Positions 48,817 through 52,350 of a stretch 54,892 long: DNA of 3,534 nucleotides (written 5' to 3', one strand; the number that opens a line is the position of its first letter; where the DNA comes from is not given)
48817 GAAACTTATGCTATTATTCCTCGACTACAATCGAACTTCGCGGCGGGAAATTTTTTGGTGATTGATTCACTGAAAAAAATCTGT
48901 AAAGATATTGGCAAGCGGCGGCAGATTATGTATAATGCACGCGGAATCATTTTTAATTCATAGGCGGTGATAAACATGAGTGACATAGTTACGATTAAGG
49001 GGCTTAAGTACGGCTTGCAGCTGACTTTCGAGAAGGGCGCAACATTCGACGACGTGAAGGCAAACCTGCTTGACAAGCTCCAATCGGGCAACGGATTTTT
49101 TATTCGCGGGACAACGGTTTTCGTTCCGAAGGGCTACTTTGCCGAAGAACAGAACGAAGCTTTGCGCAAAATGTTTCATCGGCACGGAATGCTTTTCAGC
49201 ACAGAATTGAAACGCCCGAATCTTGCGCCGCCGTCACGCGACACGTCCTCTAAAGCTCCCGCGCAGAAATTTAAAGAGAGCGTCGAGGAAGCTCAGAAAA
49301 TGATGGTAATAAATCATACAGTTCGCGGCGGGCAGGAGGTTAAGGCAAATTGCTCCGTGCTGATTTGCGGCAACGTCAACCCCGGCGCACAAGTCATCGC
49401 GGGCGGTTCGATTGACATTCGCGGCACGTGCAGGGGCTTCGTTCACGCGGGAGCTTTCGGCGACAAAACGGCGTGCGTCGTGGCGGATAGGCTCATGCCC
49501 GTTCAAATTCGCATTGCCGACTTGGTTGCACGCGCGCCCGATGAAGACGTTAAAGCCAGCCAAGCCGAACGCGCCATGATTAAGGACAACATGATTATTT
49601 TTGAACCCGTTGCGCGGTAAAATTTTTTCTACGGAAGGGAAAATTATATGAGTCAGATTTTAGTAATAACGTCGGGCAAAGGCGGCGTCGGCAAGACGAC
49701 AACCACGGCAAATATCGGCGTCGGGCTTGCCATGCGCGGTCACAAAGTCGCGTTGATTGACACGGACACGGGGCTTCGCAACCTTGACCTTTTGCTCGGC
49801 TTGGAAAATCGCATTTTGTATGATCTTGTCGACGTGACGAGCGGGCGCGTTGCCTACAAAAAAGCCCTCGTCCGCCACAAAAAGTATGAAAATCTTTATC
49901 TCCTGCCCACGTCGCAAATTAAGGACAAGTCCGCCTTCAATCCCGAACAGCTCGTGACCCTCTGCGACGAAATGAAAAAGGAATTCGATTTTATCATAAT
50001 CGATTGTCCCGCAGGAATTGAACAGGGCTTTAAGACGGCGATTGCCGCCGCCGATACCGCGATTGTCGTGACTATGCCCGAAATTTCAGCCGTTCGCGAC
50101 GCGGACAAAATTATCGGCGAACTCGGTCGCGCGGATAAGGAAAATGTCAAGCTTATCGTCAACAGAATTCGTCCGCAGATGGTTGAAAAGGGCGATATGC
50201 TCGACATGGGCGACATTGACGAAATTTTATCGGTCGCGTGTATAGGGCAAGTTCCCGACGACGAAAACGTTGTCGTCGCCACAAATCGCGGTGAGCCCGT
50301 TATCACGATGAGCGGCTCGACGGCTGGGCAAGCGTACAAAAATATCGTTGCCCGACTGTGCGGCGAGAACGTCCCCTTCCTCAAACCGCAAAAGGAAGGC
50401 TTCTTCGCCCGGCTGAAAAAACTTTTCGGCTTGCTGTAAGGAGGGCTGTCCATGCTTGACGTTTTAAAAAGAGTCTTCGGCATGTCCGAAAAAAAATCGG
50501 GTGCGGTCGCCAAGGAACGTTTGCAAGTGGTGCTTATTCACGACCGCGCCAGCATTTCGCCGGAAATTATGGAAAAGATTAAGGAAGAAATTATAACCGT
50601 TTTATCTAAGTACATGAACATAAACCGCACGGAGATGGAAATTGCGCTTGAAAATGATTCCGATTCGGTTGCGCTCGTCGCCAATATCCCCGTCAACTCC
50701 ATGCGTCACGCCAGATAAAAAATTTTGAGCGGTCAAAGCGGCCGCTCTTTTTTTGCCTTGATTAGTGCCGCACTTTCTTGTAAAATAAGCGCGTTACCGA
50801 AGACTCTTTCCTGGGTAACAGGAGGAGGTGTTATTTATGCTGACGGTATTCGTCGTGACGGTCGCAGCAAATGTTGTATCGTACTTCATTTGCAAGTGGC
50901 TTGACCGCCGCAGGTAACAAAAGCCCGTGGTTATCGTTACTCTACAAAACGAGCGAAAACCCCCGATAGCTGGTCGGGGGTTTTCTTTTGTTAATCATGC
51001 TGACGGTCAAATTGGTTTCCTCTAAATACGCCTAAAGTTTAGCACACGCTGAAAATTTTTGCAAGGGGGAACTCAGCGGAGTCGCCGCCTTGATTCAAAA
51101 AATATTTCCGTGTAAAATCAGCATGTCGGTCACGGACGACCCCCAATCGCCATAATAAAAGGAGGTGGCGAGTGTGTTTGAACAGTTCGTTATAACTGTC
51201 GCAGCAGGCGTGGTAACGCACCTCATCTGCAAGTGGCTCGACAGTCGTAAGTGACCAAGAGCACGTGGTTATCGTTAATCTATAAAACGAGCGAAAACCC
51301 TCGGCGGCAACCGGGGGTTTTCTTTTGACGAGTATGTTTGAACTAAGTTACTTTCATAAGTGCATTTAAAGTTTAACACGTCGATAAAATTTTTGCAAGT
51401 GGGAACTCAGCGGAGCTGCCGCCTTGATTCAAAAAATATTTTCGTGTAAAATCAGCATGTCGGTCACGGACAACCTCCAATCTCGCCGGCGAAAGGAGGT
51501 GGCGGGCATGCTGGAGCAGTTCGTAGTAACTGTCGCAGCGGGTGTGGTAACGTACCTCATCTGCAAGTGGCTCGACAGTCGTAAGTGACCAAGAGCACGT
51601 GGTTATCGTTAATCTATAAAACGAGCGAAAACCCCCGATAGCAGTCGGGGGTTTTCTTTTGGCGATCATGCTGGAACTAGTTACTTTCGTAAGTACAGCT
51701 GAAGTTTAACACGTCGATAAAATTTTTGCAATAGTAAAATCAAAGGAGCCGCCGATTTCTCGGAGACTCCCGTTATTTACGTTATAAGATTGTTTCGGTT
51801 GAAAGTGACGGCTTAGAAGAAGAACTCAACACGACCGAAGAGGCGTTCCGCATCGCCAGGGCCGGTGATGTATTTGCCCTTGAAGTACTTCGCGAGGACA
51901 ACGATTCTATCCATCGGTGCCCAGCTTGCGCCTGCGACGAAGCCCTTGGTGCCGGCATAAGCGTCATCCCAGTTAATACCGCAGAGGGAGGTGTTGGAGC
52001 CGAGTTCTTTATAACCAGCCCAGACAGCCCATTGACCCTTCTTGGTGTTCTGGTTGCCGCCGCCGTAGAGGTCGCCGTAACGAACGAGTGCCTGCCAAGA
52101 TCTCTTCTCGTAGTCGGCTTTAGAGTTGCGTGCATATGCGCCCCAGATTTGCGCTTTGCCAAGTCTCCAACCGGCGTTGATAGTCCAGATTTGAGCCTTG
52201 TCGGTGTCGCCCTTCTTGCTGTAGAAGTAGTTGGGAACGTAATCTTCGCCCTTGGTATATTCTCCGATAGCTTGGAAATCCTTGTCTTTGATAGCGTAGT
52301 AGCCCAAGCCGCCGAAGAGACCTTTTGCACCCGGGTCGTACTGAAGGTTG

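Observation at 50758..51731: Three tandem Fst/par-like type I toxin-antitoxin modules downstream of minE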

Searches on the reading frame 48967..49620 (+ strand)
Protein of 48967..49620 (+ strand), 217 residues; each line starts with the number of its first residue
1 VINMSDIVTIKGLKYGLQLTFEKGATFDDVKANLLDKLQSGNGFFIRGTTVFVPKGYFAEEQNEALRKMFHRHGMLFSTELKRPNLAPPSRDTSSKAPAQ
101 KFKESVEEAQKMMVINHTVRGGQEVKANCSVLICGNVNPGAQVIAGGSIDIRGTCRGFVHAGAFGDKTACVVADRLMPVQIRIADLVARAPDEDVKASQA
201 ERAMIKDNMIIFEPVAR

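Call 58: search_protein_families(library=pfam, proteins=[window:48967-49620:+], max_evalue=0.00001)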
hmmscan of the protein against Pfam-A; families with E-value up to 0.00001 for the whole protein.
window:48967-49620:+ (217 aa): 3 families
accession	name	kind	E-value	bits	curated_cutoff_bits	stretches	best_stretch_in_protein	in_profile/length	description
PF03775.22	MinC_C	-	5.6e-29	100.6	33.2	1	114-212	1-101/102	Septum formation inhibitor MinC, C-terminal domain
PF22642.1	MinC_N_1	-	7.6e-08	33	27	1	8-74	1-71/78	Cell-division inhibitor MinC, N-terminal domain-like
PF05209.18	MinC_N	-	4.7e-06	27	27.3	1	8-76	1-70/71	Septum formation inhibitor MinC, N-terminal domain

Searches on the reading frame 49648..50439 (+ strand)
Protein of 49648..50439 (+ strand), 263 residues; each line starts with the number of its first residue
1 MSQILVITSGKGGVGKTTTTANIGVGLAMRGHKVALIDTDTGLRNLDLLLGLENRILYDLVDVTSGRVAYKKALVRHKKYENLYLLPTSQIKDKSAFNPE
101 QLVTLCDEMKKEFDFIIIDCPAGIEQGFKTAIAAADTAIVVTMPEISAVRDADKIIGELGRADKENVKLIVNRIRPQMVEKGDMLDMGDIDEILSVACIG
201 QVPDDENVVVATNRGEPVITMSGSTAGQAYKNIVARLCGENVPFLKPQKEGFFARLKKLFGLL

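Call 58: search_protein_families(library=pfam, proteins=[window:49648-50439:+], max_evalue=0.00001)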
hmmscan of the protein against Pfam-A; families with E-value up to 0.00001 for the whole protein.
window:49648-50439:+ (263 aa): 8 families
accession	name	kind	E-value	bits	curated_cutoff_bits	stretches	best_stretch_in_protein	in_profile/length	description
PF13614.12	AAA_31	-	4.1e-22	79.4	27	1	3-164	2-169/177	AAA domain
PF01656.29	CbiA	-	1.5e-19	70.6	25.4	1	5-218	1-125/125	CobQ/CobB/MinD/ParA nucleotide binding domain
PF10609.15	ParA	-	3.8e-19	69.5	27.1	1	2-237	3-245/246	NUBPL iron-transfer P-loop NTPase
PF09140.17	MipZ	-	3.9e-14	53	20.7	1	4-139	2-126/262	ATPase MipZ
PF06564.18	CBP_BcsQ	-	1.8e-09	37.9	21.3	1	4-178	3-175/234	Cellulose biosynthesis protein BcsQ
PF00142.24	Fer4_NifH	-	5.8e-09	36.3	25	0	9-44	6-41/271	4Fe-4S iron sulfur cluster binding proteins, NifH/frxC family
PF02374.21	ArsA_ATPase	-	1.4e-08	34.8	24.3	1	6-40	4-38/305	Anion-transporting ATPase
PF03308.22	MeaB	-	8.3e-07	28.7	23.1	0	9-41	39-71/273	Methylmalonyl Co-A mutase-associated GTPase MeaB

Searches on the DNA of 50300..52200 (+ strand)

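Call 5: search_rna_families(source=window, start=50300, end=52200, threshold=evalue, max_evalue=10, show_alignments=3)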
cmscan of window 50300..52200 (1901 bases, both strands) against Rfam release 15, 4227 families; matches with E-value up to 10: 35.
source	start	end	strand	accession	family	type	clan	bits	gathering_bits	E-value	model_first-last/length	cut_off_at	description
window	50793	50995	+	RF02442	SpF66_sRNA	Gene; sRNA;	-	30.6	42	5.9e-05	1-239/239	no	Streptococcus sRNA SpF66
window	51276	51361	-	RF02621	BSnc120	Gene; sRNA;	-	29.4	114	0.00028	1-88/88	no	Brucella sRNA 120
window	51610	51694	-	RF02621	BSnc120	Gene; sRNA;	-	26.8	114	0.0019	1-88/88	no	Brucella sRNA 120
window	50720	50801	+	RF02900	AaHKsRNA82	Gene; sRNA;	-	23.1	51.4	1.4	1-81/81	no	Aggregatibacter sRNA 82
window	50891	50992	+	RF01772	rnk_pseudo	Cis-reg; leader;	-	22.4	55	0.62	1-108/108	no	Pseudomonas rnk leader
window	51557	51660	+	RF00514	His_leader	Cis-reg; leader;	-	21.3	49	1.3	1-126/126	no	Histidine operon leader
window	51703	51770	+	RF02693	psm_mec_RNA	Gene; sRNA;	-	20.9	85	7.6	1-143/143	no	psm_mec locus RNA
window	50948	51036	-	RF01771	rnk_leader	Cis-reg; leader;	-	20.3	50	2.3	1-109/109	no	Enterobacteria rnk leader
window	50883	50989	+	RF00514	His_leader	Cis-reg; leader;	-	19.9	49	2.4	1-126/126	no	Histidine operon leader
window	51620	51710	-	RF01771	rnk_leader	Cis-reg; leader;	-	19.8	50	2.9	1-109/109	no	Enterobacteria rnk leader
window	50937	51026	-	RF02621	BSnc120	Gene; sRNA;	-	19.6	114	0.37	1-88/88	no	Brucella sRNA 120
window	51256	51329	+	RF02430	SpF19_sRNA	Gene; sRNA;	-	19.5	60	3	1-99/99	no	Streptococcus sRNA SpF19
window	51630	51690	-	RF02236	asX2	Gene; sRNA;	-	19.4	70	0.81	1-87/87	no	Xanthomonas sRNA asX2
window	51223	51326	+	RF00514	His_leader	Cis-reg; leader;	-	19.4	49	3.1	1-126/126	no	Histidine operon leader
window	51619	51707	-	RF01772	rnk_pseudo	Cis-reg; leader;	-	19.2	55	3.1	1-108/108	no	Pseudomonas rnk leader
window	51139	51328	+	RF02442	SpF66_sRNA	Gene; sRNA;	-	17.2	42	0.28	1-239/239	no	Streptococcus sRNA SpF66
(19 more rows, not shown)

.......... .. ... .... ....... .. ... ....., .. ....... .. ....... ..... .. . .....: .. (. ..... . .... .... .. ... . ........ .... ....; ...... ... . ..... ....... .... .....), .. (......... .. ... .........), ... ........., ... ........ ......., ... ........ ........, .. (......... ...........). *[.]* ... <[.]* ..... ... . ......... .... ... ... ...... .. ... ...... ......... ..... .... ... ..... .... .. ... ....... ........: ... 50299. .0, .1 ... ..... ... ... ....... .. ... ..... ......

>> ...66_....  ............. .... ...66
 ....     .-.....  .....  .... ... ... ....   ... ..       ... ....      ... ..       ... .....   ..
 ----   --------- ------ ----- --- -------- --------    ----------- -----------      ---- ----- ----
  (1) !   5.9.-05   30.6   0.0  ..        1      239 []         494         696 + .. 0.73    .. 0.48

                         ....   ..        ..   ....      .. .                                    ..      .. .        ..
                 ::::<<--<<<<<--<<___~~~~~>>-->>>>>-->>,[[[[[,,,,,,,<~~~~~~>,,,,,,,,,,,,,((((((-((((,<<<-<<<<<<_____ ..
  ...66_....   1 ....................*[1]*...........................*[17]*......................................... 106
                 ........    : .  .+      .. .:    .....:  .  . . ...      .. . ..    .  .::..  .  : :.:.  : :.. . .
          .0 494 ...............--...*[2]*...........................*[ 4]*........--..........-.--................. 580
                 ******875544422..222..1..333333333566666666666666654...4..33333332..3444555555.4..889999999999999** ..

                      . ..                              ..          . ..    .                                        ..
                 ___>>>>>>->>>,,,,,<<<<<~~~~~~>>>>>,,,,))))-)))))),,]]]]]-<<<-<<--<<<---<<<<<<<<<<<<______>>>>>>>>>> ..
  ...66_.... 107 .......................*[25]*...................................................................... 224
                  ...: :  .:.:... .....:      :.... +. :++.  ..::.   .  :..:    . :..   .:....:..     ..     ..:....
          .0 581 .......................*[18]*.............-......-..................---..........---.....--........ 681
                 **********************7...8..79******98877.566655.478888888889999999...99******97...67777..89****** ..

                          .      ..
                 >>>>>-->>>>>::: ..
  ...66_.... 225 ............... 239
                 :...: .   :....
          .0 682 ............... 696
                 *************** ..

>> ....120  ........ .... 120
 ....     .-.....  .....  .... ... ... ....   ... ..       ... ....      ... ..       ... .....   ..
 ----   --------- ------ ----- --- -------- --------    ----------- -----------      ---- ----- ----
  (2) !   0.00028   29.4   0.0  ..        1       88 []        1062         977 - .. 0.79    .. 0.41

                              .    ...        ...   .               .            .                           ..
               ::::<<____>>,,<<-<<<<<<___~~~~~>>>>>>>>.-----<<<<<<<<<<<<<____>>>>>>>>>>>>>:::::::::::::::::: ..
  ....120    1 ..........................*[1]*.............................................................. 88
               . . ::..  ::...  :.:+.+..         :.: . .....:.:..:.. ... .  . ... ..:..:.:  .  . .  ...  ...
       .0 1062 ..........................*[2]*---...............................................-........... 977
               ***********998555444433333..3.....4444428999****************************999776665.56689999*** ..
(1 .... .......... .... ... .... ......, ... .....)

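Call 65: search_rna_families(sources=[L066, L067, L053, L073, L042, L025, L051, L019, L012, L014, L016, L018, L021, L023, L024, L034, L037, L049, L055, L077], threshold=gathering, show_alignments=2)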
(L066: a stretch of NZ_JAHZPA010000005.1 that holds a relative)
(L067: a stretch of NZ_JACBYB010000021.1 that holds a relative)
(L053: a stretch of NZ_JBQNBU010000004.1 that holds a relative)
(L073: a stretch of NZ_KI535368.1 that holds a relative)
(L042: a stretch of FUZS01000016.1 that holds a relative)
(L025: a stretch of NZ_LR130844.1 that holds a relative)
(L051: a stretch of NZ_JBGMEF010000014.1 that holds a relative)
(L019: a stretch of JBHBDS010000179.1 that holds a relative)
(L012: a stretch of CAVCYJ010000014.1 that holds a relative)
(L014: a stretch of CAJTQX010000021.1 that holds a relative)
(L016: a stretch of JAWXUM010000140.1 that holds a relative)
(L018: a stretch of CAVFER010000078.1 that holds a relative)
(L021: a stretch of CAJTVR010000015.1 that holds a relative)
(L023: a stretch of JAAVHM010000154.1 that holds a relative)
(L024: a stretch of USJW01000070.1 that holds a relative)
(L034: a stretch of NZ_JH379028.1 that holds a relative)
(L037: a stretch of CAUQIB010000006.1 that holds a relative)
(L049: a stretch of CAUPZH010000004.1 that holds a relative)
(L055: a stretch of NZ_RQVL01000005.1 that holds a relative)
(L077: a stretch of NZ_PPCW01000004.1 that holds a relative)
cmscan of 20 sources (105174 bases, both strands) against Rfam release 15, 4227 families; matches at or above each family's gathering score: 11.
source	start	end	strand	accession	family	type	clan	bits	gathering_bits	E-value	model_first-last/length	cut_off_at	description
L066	2939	3164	+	RF02442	SpF66_sRNA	Gene; sRNA;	-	82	42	2.4e-17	1-239/239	no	Streptococcus sRNA SpF66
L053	1490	1562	+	RF00005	tRNA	Gene; tRNA;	CL00001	68.1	29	1.7e-12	1-71/71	no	tRNA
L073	1072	1144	+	RF00005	tRNA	Gene; tRNA;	CL00001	68.1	29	1.7e-12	1-71/71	no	tRNA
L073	908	981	-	RF00005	tRNA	Gene; tRNA;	CL00001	68.1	29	1.7e-12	1-71/71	no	tRNA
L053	1325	1399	-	RF00005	tRNA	Gene; tRNA;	CL00001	65.7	29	8e-12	1-71/71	no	tRNA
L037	2948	3153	+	RF02442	SpF66_sRNA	Gene; sRNA;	-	60.3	42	2.1e-11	1-239/239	no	Streptococcus sRNA SpF66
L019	2943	3158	+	RF02442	SpF66_sRNA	Gene; sRNA;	-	52.9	42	2.4e-09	1-239/239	no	Streptococcus sRNA SpF66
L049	2957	3163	+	RF02442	SpF66_sRNA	Gene; sRNA;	-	48.5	42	3.7e-08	1-239/239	no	Streptococcus sRNA SpF66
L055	2952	3163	+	RF02442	SpF66_sRNA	Gene; sRNA;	-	44.2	42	5.6e-07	1-239/239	no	Streptococcus sRNA SpF66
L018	3277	3494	+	RF02442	SpF66_sRNA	Gene; sRNA;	-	43.7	42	8e-07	1-239/239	no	Streptococcus sRNA SpF66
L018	4462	4520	+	RF00005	tRNA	Gene; tRNA;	CL00001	35.8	29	0.0014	1-71/71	no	tRNA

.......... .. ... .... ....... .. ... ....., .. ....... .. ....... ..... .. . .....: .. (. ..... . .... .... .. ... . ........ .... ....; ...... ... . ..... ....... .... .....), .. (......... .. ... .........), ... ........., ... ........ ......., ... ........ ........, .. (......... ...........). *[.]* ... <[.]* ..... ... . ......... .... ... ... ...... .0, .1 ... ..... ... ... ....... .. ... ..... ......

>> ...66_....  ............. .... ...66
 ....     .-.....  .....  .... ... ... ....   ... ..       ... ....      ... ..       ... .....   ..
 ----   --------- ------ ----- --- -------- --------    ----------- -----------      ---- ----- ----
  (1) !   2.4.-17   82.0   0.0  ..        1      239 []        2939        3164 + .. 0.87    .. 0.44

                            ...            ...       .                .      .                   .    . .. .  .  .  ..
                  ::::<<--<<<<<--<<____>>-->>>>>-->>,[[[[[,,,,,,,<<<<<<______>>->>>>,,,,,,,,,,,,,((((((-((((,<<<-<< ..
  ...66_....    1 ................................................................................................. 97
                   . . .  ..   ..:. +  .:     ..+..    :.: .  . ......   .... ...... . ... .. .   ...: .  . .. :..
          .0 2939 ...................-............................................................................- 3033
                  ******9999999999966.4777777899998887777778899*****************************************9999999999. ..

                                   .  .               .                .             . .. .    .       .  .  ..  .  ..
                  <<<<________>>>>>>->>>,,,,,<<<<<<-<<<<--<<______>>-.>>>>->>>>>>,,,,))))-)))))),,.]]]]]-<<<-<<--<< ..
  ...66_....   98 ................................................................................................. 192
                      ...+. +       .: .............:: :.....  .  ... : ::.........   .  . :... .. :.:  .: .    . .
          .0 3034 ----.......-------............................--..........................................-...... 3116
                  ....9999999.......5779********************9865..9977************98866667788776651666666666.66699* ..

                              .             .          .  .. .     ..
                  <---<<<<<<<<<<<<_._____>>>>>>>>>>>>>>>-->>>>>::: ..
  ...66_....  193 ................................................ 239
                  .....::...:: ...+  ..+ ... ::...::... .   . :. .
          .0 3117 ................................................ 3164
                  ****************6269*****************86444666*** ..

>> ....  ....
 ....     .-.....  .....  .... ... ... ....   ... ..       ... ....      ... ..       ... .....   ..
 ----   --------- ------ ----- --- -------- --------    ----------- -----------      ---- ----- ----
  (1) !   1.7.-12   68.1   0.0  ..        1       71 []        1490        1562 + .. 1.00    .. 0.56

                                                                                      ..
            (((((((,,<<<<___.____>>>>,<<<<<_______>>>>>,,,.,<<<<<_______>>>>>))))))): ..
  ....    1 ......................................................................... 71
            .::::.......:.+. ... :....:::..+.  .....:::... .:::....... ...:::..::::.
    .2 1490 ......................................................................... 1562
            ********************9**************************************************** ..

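Call 71: search_rna_families(sources=[L001, L002, L003, L004, L005, L006, L007, L009, L011, L015, L017, L020, L033, L040, L043, L048, L052, L059, L070, L071], threshold=gathering)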
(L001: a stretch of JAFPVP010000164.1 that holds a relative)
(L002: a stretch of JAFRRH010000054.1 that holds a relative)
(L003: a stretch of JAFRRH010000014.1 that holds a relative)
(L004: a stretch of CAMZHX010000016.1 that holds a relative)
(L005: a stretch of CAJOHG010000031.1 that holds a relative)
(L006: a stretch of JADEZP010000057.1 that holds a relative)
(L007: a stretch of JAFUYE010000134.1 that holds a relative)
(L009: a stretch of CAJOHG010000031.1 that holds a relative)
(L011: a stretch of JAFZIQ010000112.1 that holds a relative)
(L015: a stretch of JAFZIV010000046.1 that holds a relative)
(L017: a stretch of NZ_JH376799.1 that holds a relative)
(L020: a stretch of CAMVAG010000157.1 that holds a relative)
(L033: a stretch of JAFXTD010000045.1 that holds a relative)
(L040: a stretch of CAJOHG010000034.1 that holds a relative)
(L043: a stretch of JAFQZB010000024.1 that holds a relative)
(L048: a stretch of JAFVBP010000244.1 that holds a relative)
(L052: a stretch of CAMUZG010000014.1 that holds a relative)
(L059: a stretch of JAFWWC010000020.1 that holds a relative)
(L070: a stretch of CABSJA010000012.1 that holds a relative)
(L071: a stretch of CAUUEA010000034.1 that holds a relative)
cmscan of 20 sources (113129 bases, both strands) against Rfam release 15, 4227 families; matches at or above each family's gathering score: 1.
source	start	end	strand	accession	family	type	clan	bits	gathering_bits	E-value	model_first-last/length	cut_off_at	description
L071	2943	3146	+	RF02442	SpF66_sRNA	Gene; sRNA;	-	58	42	1e-10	1-239/239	no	Streptococcus sRNA SpF66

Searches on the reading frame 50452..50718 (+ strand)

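Call 58: search_protein_families(library=pfam, proteins=[window:50452-50718:+], max_evalue=0.00001)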
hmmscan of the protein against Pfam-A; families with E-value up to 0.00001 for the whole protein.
window:50452-50718:+ (88 aa): 1 family
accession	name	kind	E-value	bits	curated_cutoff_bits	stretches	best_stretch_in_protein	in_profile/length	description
PF03776.19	MinE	-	1e-25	89.9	25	1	16-81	1-67/68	Septum formation topological specificity factor MinE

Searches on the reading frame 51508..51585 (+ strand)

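Call 6: search_protein_families(library=pfam, proteins=[window:51508-51585:+], max_evalue=10)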
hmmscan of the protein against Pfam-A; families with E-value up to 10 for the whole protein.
seq(26 aa): 1 family
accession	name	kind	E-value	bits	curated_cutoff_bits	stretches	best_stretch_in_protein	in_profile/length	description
PF13940.11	Ldr_toxin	-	0.034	14.6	27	1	9-26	18-35/35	Toxin Ldr, type I toxin-antitoxin system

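Call 21: search_protein_families(library=ncbifam, proteins=[window:51508-51585:+], max_evalue=10)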
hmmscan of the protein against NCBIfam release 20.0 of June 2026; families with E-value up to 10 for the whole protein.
seq(26 aa): 1 family
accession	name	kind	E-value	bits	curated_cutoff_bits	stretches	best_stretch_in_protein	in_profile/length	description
NF033608.1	type_I_tox_Fst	subfamily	0.0073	16.1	26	1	4-25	5-26/28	type I toxin-antitoxin system Fst family toxin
